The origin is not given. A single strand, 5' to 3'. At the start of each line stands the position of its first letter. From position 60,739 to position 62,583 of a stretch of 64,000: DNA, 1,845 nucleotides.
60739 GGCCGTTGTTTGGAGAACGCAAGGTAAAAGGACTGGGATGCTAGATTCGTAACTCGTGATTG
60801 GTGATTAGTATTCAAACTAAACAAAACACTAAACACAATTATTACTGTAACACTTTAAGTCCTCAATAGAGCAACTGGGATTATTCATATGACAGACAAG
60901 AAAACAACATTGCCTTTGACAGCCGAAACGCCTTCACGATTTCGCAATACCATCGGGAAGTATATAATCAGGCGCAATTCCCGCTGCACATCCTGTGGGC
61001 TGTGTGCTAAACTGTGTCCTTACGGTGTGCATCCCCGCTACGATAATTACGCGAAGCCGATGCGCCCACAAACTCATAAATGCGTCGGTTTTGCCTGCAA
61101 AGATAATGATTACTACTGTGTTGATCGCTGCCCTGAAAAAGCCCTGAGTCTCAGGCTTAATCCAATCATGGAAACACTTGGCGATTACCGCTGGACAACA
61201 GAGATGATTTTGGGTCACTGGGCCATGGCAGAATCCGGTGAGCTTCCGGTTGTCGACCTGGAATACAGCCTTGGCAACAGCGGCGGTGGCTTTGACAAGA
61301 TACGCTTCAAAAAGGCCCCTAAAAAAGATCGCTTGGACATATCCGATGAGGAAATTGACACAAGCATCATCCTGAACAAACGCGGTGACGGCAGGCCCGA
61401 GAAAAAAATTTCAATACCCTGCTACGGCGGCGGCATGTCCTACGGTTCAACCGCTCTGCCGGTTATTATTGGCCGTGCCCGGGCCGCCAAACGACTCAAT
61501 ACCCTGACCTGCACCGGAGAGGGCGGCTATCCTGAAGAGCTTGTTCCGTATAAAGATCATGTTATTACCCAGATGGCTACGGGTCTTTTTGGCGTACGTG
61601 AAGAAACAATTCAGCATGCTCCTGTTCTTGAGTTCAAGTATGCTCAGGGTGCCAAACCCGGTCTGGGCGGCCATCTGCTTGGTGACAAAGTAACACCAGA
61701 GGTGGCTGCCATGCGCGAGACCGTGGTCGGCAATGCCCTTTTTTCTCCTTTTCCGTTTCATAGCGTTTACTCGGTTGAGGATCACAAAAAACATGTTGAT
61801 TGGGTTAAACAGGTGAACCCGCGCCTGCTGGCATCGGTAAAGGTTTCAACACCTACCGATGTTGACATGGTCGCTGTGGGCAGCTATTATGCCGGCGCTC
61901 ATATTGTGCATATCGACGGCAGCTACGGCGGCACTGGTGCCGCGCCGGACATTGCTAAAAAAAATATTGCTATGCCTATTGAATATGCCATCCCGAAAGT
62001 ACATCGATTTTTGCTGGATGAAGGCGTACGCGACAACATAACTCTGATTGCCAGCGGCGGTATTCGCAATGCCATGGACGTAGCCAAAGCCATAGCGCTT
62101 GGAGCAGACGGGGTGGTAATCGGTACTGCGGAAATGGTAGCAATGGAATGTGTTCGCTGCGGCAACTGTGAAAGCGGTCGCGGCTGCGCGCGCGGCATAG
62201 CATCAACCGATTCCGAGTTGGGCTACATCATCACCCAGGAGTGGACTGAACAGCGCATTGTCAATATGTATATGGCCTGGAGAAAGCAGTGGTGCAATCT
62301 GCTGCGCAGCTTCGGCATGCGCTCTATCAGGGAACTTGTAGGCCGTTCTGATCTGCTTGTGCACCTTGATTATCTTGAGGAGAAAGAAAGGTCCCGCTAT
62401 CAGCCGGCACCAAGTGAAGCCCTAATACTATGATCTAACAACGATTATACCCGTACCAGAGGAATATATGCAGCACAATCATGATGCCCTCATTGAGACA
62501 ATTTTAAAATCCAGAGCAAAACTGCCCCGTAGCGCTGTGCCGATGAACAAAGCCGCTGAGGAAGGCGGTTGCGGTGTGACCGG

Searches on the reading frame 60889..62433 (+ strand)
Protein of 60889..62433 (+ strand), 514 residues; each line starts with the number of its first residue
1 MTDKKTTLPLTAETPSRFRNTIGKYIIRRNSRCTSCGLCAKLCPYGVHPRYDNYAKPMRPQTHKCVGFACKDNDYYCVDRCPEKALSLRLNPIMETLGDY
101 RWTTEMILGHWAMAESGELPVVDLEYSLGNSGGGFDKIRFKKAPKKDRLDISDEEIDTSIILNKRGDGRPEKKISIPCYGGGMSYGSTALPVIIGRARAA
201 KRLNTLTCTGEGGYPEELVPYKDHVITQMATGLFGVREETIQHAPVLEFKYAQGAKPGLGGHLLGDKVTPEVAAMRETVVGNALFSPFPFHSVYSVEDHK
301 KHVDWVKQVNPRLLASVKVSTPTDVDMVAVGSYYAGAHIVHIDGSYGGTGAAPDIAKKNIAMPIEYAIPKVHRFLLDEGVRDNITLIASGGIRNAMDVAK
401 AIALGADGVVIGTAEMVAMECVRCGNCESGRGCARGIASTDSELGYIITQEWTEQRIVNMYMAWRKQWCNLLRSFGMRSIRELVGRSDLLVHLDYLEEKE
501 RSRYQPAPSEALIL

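Call 38: search_protein_families(library=pfam, proteins=[window:60889-62433:+], max_evalue=0.000001)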
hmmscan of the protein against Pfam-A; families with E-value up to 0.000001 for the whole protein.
window:60889-62433:+ (514 aa): 6 families
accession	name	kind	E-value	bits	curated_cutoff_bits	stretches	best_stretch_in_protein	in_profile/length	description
PF01645.23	Glu_synthase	-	1.1e-87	295.1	20.4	1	145-477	39-368/369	Conserved region in glutamate synthase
PF01070.24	FMN_dh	-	1.7e-07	31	24.9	1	379-419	269-309/350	FMN-dependent dehydrogenase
PF12838.12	Fer4_7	-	1.8e-07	31.9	27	0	25-47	30-52/52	4Fe-4S dicluster domain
PF00037.32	Fer4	-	4.3e-07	29.9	21.1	0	30-46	5-21/24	4Fe-4S binding domain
PF03060.21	NMO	-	8.5e-07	29.1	28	0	335-421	155-231/331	Nitronate monooxygenase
PF13187.11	Fer4_9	-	8.6e-07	29.3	27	0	32-85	1-51/52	4Fe-4S dicluster domain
